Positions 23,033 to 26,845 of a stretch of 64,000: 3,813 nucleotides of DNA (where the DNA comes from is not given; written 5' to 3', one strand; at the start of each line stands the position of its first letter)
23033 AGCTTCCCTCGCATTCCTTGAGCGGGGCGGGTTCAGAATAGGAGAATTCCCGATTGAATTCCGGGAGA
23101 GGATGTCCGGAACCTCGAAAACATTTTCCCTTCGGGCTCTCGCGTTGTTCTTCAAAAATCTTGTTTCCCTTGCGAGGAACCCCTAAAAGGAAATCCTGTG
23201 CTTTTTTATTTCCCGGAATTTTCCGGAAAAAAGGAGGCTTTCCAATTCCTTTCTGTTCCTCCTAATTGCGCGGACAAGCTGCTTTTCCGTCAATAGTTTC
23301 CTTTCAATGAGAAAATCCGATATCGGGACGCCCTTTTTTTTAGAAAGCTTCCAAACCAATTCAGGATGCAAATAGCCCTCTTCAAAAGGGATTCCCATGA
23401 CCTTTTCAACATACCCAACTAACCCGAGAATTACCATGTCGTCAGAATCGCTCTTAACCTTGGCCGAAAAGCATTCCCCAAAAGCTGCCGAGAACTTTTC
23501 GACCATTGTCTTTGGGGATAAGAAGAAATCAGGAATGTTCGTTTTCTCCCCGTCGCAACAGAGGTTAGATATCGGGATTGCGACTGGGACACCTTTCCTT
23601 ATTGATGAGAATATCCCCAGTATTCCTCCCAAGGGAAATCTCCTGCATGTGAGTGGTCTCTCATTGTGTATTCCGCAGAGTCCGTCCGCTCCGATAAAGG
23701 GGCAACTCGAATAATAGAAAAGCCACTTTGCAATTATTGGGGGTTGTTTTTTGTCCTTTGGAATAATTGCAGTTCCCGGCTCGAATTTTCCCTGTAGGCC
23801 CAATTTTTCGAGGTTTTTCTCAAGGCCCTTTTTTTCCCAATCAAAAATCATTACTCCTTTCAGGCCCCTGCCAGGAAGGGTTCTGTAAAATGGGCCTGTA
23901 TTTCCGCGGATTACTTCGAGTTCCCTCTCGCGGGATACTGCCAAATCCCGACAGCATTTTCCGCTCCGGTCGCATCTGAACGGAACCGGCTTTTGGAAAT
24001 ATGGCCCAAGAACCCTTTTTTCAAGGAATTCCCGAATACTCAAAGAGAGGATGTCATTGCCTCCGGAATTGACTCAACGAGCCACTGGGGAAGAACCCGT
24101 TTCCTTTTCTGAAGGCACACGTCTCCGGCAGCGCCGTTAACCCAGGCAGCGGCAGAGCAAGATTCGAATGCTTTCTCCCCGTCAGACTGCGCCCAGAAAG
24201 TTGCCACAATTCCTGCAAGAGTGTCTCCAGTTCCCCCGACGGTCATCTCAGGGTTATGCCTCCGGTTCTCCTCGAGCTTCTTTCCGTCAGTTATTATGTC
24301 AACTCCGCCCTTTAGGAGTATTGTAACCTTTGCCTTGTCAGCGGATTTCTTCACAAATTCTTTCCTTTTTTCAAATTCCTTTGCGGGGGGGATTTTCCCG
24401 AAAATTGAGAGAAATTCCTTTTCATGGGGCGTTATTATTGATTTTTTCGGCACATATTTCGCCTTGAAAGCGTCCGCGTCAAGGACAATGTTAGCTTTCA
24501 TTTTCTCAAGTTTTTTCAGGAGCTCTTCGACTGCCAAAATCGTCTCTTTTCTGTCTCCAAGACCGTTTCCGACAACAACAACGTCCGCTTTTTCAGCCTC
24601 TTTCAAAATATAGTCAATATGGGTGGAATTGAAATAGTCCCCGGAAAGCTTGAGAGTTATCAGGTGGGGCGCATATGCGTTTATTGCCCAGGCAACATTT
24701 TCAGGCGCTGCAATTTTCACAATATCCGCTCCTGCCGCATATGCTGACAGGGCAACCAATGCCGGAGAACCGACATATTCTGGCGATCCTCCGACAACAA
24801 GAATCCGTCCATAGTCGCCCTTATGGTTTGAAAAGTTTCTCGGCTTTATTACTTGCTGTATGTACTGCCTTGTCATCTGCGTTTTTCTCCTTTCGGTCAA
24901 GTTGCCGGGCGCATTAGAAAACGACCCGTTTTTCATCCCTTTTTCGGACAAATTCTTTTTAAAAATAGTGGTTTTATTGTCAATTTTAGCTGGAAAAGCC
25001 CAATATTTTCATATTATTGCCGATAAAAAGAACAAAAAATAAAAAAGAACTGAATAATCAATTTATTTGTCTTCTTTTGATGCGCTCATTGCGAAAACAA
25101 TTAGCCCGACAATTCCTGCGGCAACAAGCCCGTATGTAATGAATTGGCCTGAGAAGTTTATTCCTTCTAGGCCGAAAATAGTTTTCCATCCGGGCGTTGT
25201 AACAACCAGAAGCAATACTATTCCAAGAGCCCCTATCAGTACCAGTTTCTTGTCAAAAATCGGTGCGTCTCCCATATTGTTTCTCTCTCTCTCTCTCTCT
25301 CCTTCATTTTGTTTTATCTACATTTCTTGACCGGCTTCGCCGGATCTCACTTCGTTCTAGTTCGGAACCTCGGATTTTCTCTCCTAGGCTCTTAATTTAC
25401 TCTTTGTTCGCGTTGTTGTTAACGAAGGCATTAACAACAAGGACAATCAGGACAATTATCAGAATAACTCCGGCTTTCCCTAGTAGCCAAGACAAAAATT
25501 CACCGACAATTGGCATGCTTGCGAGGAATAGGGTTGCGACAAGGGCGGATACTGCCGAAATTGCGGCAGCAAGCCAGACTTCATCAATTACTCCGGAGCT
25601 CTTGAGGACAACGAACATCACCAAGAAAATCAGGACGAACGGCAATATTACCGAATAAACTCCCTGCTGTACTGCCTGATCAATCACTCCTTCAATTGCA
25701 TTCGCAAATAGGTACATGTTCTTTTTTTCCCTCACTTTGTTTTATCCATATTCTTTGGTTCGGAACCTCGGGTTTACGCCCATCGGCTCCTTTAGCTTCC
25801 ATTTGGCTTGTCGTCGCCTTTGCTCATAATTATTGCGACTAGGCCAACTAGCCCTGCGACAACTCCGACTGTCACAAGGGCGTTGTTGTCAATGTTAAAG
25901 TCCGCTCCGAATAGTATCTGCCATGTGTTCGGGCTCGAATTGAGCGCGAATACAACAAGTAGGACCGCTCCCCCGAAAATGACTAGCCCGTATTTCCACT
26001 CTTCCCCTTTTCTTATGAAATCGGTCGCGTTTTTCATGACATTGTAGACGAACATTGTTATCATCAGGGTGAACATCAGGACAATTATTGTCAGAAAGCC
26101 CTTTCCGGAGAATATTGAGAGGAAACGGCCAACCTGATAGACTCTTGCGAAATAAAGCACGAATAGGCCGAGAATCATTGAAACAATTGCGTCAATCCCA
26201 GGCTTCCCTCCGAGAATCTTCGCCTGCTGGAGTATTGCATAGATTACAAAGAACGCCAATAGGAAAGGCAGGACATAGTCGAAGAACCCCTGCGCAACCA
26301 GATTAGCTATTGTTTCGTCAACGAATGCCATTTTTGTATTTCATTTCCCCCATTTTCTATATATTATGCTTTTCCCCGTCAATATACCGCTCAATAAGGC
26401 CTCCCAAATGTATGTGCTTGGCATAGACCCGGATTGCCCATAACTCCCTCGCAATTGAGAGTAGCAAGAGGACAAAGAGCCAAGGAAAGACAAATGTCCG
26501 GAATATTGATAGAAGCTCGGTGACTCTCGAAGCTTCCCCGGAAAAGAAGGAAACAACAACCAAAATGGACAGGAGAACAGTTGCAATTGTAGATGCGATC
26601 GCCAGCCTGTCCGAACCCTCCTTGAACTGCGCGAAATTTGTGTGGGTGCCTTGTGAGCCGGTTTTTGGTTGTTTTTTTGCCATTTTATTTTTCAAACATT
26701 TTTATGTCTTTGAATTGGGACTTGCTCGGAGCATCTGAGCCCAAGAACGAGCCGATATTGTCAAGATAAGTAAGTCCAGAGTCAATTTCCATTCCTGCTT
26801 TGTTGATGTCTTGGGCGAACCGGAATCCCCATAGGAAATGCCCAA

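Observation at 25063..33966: Divergent 13-gene membrane-protein locus built from one expanded paralog family: candidate undescribed envelope apparatus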

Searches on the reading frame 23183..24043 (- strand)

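Call 13: search_protein_families(library=pfam, max_evalue=0.001, proteins=[window:23183-24043:-])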
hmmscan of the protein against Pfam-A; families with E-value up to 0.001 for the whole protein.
window:23183-24043:- (286 aa): 1 family
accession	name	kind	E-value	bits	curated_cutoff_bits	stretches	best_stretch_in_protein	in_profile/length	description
PF03692.20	CxxCxxCC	-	2.8e-05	25.2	23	0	110-138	42-71/85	Putative zinc- or iron-chelating domain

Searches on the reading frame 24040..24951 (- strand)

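Call 13: search_protein_families(library=pfam, max_evalue=0.001, proteins=[window:24040-24951:-])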
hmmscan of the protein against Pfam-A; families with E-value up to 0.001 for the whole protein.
window:24040-24951:- (303 aa): 3 families
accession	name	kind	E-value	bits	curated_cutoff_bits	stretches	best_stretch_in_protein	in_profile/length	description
PF01256.23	Carb_kinase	-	3.2e-48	164.8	27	1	51-296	2-241/242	NAD(P)H-hydrate dehydratase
PF02110.20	HK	-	2e-06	27.8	27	1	197-279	141-223/247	Hydroxyethylthiazole kinase family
PF08543.17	Phos_pyr_kin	-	2e-06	27.8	27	1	160-274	110-231/246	Phosphomethylpyrimidine kinase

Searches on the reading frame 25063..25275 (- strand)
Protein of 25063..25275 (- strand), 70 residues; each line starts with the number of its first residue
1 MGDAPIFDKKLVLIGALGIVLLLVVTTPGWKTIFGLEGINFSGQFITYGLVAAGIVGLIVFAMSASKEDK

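Call 3: search_protein_families(library=pfam, max_evalue=1, proteins=[window:25063-25275:-])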
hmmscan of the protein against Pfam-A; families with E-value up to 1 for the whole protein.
window:25063-25275:- (70 aa): 2 families
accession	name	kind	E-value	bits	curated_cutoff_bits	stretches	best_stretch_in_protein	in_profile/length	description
PF00689.26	Cation_ATPase_C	-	0.0064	16.7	27.3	1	6-55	115-166/175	Cation transporting ATPase, C-terminus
PF06645.18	SPC12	-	0.12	12.9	23.6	1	11-31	37-57/71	Microsomal signal peptidase 12 kDa subunit (SPC12)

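Call 86: find_related_loci(query=A11, collection=viral_contigs, flank=10000)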
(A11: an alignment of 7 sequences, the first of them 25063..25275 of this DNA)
Query A11 (70 aa) in viral_contigs; peptide patterns used: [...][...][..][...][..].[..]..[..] (x = any residue, [..] = any of these).
7 stretches matched a pattern, but none encodes a relative of the query by tblastn (E <= 1e-3).

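Call 89: find_related_loci(query=A12, collection=metagenome_contigs, flank=10000)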
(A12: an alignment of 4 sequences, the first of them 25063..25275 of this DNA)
Query A12 (70 aa) in metagenome_contigs; peptide patterns used: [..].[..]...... (x = any residue, [..] = any of these).
23 stretches matched a pattern; 7 encode a relative of the query (tblastn E <= 1e-3); 7 distinct loci.
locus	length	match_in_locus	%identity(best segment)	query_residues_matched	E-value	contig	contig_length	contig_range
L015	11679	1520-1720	97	1-67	2e-38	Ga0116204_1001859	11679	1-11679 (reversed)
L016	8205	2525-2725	97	1-67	2e-38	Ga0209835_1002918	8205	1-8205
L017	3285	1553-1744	42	8-69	7e-8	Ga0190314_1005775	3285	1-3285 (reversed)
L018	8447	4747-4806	70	19-38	1e-5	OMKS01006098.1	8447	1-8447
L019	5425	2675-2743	61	16-38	1e-5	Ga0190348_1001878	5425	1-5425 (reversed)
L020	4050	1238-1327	40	8-37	2e-5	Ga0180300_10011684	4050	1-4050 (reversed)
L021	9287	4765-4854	37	8-37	3e-4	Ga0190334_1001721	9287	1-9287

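Call 98: search_protein_families(library=padloc, max_evalue=0.01, proteins=[window:25063-25275:-])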
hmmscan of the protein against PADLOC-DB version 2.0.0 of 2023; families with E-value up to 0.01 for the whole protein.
window:25063-25275:- (70 aa): 0 families

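Call 102: search_solved_structures(query=L021:7002-7625:+, max_evalue=1)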
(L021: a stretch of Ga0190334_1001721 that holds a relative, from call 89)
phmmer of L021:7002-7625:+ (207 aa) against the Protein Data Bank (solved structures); distinct sequences matched with E-value up to 1: 14.
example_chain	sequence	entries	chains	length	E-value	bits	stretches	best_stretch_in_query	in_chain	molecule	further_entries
8gi0_F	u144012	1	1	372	0.027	17.5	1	68-164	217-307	Peroxisomal membrane protein PEX14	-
1dly_A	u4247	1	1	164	0.1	15.6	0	12-59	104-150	HEMOGLOBIN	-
8b8d_A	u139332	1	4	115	0.12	15.4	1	107-198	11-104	Phosphoprotein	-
6ip1_A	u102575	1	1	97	0.32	14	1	67-149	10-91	Vesicle-associated membrane protein 2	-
1sfc_A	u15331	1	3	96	0.42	13.6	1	68-149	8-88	PROTEIN (SYNAPTOBREVIN 2)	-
2kog_A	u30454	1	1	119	0.54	13.3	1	67-149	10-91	Vesicle-associated membrane protein 2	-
7s5u_A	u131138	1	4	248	0.59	13.1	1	99-194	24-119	Kinesin-like protein Klp61F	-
1uvx_A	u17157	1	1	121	0.63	13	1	12-59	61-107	GLOBIN LI637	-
6gao_A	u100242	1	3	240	0.64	13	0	103-172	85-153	Outer capsid protein sigma-1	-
22vl_p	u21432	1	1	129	0.78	12.7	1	104-186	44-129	ATP synthase subunit b', chloroplastic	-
6uui_X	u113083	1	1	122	0.9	12.5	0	120-187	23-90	Keratin, type I cytoskeletal 10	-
6fue_A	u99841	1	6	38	0.97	12.4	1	133-169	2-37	FapF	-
6tik_C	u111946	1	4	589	0.98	12.4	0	101-162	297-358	Capsid protein,Putative adhesin/invasin,Capsid protein,Factor H-binding protein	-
8b4z_A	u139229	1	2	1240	0.99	12.4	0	65-108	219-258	Major capsid protein A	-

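Call 103: search_solved_structures(query=L021:6668-7009:+, max_evalue=1)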
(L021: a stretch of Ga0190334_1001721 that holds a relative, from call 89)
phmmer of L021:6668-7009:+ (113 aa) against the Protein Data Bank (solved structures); distinct sequences matched with E-value up to 1: 1.
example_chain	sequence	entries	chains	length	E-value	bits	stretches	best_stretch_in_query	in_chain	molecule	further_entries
2bl0_B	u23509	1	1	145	0.63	13.8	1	25-111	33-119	MYOSIN REGULATORY LIGHT CHAIN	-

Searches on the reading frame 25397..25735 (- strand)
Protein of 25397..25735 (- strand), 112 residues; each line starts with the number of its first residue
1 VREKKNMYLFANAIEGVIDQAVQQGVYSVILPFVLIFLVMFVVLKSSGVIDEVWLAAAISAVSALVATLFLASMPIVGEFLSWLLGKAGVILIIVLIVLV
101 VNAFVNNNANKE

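Call 3: search_protein_families(library=pfam, max_evalue=1, proteins=[window:25397-25735:-])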
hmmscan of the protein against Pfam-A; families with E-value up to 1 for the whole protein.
window:25397-25735:- (112 aa): 1 family
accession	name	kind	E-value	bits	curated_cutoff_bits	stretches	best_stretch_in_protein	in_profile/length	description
PF15012.11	DUF4519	-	0.13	12.9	27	1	20-44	24-48/56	Domain of unknown function (DUF4519)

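Call 8: search_protein_families(library=phrogs, max_evalue=0.1, proteins=[window:25397-25735:-])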
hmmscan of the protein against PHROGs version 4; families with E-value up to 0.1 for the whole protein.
window:25397-25735:- (112 aa): 0 families

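Call 9: search_protein_families(library=ncbifam, max_evalue=0.1, proteins=[window:25397-25735:-])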
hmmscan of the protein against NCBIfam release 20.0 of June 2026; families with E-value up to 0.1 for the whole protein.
window:25397-25735:- (112 aa): 0 families

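Call 83: search_solved_structures(query=A10, max_evalue=10)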
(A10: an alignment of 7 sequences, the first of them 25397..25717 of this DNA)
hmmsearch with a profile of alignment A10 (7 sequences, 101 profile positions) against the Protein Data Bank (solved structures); distinct sequences matched with E-value up to 10: 1.
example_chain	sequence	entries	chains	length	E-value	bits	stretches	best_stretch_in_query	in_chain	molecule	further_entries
3s0x_A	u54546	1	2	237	4.2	11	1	9-62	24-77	Peptidase A24B, FlaK domain protein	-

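Call 98: search_protein_families(library=padloc, max_evalue=0.01, proteins=[window:25397-25735:-])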
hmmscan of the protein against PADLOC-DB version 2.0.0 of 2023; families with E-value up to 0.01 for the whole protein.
window:25397-25735:- (112 aa): 0 families

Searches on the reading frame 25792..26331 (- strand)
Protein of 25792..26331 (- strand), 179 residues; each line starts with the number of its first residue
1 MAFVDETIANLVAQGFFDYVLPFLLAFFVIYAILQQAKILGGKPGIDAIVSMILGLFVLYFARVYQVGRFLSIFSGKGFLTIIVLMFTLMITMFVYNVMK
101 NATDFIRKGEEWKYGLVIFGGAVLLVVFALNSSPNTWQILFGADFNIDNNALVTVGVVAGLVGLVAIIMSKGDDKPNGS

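Call 3: search_protein_families(library=pfam, max_evalue=1, proteins=[window:25792-26331:-])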
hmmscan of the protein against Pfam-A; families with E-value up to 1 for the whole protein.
window:25792-26331:- (179 aa): 0 families

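Call 8: search_protein_families(library=phrogs, max_evalue=0.1, proteins=[window:25792-26331:-])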
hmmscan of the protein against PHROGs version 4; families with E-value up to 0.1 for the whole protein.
window:25792-26331:- (179 aa): 0 families

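Call 9: search_protein_families(library=ncbifam, max_evalue=0.1, proteins=[window:25792-26331:-])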
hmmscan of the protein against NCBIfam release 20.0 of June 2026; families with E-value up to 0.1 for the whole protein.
window:25792-26331:- (179 aa): 0 families

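Call 82: search_solved_structures(query=A9, max_evalue=10)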
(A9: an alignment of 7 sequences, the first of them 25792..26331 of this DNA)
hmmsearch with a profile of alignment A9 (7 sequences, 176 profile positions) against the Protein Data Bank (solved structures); distinct sequences matched with E-value up to 10: 0.

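Call 84: search_protein_families(library=pfam, alignment_id=A9, max_evalue=1)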
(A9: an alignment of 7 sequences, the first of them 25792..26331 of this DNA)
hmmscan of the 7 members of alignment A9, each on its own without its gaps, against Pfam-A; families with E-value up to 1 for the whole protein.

A. member 1, window:25792-26331:- (179 aa): 0 families

B. families by the number of members that match (of 7 scanned): 9 families
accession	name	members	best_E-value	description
PF09843.14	DUF2070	2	0.19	Predicted membrane protein (DUF2070)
PF13346.12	ABC2_membrane_5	2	0.25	ABC-2 family transporter protein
PF19558.4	DUF6080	1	0.21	Family of unknown function (DUF6080)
PF15106.11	TMEM156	1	0.22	TMEM156 protein family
PF20479.3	TMEM128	1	0.22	TMEM128 protein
PF16080.10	Phage_holin_2_3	1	0.51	Bacteriophage holin family HP1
PF20136.4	DUF6526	1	0.83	Family of unknown function (DUF6526)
PF24417.1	DUF7549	1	0.9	Family of unknown function (DUF7549)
PF11431.13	Transport_MerF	1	0.98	Membrane transport protein MerF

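Call 98: search_protein_families(library=padloc, max_evalue=0.01, proteins=[window:25792-26331:-])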
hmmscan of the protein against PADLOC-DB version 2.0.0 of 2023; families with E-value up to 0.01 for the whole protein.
window:25792-26331:- (179 aa): 0 families

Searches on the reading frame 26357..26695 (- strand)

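Call 3: search_protein_families(library=pfam, max_evalue=1, proteins=[window:26357-26695:-])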
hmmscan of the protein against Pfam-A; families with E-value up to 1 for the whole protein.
window:26357-26695:- (112 aa): 2 families
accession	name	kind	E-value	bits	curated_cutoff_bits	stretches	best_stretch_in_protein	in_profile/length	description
PF17439.7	DUF5418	-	0.015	15.8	25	1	33-97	19-82/151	Family of unknown function (DUF5418)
PF04665.18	Pox_A32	-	0.19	11.6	22.8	1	57-96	26-65/242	Poxvirus A32 protein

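Call 8: search_protein_families(library=phrogs, max_evalue=0.1, proteins=[window:26357-26695:-])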
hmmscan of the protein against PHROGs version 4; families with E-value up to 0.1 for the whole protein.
window:26357-26695:- (112 aa): 1 family
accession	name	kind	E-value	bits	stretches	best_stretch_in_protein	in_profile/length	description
phrog_7745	-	moron, auxiliary metabolic gene and host takeover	0.089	13.6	1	29-88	80-139/164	superinfection exclusion SieA-like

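Call 9: search_protein_families(library=ncbifam, max_evalue=0.1, proteins=[window:26357-26695:-])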
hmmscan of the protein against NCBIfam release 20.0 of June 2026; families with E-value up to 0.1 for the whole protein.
window:26357-26695:- (112 aa): 1 family
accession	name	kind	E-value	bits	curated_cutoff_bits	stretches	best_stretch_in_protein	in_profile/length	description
NF038216.1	ABZJ_00895_fam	subfamily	0.028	14.3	33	1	30-93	65-129/134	ABZJ_00895 family protein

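Call 98: search_protein_families(library=padloc, max_evalue=0.01, proteins=[window:26357-26695:-])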
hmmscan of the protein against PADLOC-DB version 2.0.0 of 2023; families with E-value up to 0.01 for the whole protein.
window:26357-26695:- (112 aa): 0 families
